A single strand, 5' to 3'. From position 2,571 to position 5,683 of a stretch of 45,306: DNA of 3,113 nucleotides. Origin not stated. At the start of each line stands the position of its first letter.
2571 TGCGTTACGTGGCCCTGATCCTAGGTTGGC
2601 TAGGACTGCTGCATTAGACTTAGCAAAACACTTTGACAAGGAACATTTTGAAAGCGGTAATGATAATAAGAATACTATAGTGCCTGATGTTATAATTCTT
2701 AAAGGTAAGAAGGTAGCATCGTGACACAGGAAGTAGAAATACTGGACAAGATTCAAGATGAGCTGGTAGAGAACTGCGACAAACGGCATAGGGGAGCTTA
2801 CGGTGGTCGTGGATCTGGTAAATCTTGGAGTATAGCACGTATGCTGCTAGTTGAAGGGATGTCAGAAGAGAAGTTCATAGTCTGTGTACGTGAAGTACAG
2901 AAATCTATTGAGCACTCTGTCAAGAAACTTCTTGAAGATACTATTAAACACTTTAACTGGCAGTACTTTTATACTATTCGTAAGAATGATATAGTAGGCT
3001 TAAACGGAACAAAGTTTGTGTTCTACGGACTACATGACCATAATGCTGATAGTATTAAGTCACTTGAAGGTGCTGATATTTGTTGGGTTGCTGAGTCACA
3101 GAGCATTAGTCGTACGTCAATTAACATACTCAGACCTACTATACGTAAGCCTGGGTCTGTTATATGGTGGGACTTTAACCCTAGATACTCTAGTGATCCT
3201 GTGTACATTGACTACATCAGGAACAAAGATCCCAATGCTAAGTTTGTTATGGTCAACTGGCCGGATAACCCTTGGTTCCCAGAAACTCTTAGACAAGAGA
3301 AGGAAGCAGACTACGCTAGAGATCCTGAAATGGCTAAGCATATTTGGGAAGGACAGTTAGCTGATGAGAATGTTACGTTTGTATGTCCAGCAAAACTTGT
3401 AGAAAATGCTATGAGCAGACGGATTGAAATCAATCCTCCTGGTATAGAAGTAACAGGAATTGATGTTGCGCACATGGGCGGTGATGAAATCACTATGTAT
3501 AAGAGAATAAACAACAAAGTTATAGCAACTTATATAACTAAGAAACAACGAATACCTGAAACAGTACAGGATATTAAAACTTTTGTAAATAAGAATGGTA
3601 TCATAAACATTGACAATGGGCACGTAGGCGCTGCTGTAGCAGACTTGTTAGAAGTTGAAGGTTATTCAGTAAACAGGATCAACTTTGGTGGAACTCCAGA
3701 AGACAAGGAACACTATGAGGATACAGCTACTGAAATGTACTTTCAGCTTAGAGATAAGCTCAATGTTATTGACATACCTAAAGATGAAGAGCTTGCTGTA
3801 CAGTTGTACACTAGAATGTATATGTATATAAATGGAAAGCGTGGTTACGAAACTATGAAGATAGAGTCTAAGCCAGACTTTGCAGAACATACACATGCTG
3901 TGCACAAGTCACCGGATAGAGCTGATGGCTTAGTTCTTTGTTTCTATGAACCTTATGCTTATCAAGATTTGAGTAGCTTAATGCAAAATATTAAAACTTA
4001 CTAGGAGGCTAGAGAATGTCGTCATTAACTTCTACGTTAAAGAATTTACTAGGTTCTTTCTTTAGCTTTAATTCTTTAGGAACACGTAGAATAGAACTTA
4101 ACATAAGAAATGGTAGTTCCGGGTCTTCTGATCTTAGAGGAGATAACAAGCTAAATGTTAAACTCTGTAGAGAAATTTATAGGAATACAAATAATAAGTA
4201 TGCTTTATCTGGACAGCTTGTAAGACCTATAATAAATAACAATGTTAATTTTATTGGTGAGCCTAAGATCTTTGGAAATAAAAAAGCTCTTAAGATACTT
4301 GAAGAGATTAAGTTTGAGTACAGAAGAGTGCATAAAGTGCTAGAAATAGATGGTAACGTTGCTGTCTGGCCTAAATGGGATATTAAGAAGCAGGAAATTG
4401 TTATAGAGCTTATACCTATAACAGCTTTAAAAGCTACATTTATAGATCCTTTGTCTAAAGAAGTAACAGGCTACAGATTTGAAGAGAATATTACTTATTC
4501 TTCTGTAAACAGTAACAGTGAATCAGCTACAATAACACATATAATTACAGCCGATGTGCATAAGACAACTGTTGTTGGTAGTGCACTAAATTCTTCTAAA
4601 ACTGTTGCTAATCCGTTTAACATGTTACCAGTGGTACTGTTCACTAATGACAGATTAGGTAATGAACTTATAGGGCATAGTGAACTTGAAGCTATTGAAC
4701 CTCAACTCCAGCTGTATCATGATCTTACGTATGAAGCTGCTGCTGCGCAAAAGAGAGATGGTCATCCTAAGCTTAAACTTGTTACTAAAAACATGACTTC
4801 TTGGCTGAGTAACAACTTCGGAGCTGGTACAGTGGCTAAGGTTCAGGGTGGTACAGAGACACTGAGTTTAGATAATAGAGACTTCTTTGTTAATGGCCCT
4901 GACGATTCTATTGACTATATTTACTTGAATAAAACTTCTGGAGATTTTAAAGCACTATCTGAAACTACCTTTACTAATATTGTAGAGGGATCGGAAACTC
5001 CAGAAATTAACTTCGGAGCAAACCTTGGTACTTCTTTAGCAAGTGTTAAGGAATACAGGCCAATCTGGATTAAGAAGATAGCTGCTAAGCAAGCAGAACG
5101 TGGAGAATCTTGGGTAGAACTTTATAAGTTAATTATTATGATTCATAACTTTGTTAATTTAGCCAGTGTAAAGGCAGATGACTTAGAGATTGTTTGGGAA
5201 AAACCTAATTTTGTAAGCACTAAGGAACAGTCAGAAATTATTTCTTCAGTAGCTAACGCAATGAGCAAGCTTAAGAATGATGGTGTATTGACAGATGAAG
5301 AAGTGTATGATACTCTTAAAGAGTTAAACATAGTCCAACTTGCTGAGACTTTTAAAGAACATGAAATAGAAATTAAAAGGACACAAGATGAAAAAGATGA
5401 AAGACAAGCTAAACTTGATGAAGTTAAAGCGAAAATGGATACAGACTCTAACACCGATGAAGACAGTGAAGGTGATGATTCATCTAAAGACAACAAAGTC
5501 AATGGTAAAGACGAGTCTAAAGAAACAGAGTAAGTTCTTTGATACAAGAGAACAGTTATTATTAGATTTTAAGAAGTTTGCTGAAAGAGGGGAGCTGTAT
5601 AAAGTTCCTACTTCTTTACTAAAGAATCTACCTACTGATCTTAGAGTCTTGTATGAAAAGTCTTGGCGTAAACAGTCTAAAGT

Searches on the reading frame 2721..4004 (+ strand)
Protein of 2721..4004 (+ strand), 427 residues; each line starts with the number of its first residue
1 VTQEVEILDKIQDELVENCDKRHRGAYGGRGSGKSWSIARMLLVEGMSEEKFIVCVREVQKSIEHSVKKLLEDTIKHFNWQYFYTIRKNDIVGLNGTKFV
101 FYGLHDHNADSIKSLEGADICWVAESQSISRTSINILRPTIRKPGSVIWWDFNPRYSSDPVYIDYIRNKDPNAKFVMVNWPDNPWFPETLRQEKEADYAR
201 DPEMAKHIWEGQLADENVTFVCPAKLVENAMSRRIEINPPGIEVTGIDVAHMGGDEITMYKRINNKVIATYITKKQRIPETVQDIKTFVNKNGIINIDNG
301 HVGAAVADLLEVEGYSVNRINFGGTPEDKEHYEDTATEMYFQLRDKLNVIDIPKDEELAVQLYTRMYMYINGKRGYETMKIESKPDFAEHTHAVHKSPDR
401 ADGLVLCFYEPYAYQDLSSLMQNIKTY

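Call 18: search_protein_families(library=phrogs, max_evalue=0.001, proteins=[window:2721-4004:+])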
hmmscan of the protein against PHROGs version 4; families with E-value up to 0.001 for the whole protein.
window:2721-4004:+ (427 aa): 3 families
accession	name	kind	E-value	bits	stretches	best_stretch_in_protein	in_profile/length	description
phrog_3717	-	head and packaging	1.1e-55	190.1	1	18-217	20-228/277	terminase large subunit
phrog_2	-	head and packaging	2.8e-44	153.1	1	12-415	270-596/807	terminase large subunit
phrog_8711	-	head and packaging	0.00012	23.1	1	20-76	24-81/89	terminase large subunit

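Call 52: search_dna_similar(query=window:2721-4004:+, collection=phages, mode=protein, max_evalue=1e-10, max_rows=15)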
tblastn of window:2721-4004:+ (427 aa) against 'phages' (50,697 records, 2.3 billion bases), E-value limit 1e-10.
Records with a match: 1279; places in all: 1281; records where one place covers at least 80% of the query: 101.
Best place of each record, by identity: <60% 1279.
By first word of the organism name: Pseudomonas 365; Vibrio 322; Salmonella 135; Klebsiella 85; Acinetobacter 79; Escherichia 64; Bacteriophage 19; Rhizobium 14; Burkholderia 13; Caudoviricetes 11; and 55 more.
By host as written in the record: - 388; Pseudomonas aeruginosa 153; Pseudomonas aeruginosa PAO1 91; Klebsiella pneumoniae 51; Acinetobacter baumannii 37; Pseudomonas sp. 30; Escherichia coli 29; Vibrio cyclitrophicus 22; and 265 more.
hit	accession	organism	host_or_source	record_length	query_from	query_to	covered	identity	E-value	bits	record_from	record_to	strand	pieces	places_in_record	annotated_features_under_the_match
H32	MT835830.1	Bacteriophage sp.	human fecal samples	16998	22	411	91%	33.0%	2e-47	180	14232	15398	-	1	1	record has no annotation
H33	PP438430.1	Synechococcus phage Ssp-JY40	Synechococcus sp.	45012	22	420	93%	30.8%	3e-53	197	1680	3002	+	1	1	XtmB terminase large subunit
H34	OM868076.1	Synechococcus phage Yong-M3-232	Synechococcus sp. PCC 7002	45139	22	420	93%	30.8%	3e-53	197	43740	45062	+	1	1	terminase large subunit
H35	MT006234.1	Bifidobacterium phage BlindUri1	Bifidobacterium asteroides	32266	20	411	92%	31.1%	3e-45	174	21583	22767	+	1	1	hypothetical protein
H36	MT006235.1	Bifidobacterium phage BlindBasel1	Bifidobacterium asteroides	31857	20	411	92%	31.1%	3e-45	173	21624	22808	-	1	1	hypothetical protein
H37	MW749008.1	Hafnia phage vB_HpaM_Meifeng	Hafnia paralvei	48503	22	408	91%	30.7%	2e-43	168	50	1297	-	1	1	putative terminase large subunit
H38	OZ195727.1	Vibrio phage K2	Seawater and oysters mix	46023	22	406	90%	30.2%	3e-44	171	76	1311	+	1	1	terminase large subunit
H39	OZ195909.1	Vibrio phage K47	Seawater and oysters mix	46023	22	406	90%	30.2%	3e-44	171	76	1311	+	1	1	terminase large subunit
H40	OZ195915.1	Vibrio phage K46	Seawater and oysters mix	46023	22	406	90%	30.2%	3e-44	171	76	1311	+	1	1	terminase large subunit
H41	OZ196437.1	Vibrio phage K48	Seawater and oysters mix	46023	22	406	90%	30.2%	3e-44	171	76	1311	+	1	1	terminase large subunit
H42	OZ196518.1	Vibrio phage K52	Seawater and oysters mix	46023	22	406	90%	30.2%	3e-44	171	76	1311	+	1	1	terminase large subunit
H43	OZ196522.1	Vibrio phage K51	Seawater and oysters mix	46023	22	406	90%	30.2%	3e-44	171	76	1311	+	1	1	terminase large subunit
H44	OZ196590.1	Vibrio phage K53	Seawater and oysters mix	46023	22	406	90%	30.2%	3e-44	171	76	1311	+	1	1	terminase large subunit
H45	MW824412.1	Vibrio phage 14E30.1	Vibrio crassostreae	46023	22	406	90%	30.2%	3e-44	171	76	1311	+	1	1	PBSX family terminase large subunit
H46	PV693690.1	Acinetobacter phage AB_NC1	Acinetobacter baumannii XH386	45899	28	411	90%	30.3%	2e-37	150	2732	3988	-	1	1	terminase large subunit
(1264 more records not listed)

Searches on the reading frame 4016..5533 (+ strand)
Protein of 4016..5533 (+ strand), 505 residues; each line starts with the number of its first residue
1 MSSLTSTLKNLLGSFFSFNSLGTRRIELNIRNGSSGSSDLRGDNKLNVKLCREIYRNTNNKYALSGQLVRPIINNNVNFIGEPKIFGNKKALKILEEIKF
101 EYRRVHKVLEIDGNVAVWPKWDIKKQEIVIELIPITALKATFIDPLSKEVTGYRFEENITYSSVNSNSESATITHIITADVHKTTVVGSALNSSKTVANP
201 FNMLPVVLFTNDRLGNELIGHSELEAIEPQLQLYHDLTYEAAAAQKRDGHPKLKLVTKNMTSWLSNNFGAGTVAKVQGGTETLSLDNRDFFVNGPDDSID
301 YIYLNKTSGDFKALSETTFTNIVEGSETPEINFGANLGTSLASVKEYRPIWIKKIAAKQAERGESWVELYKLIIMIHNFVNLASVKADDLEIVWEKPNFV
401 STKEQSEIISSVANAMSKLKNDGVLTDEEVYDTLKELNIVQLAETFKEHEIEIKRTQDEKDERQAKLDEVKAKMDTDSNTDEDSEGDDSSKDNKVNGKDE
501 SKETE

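Call 18: search_protein_families(library=phrogs, max_evalue=0.001, proteins=[window:4016-5533:+])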
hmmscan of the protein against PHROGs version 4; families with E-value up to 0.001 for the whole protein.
window:4016-5533:+ (505 aa): 4 families
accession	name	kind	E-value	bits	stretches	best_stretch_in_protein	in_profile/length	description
phrog_64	-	head and packaging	1.9e-16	60.7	1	162-498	257-537/547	portal protein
phrog_104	-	head and packaging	1.8e-08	34.5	1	352-497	378-503/550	portal protein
phrog_146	-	head and packaging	4.8e-07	30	1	373-490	367-474/587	portal protein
phrog_12751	-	unknown function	1.6e-05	25.3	1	354-486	141-270/283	-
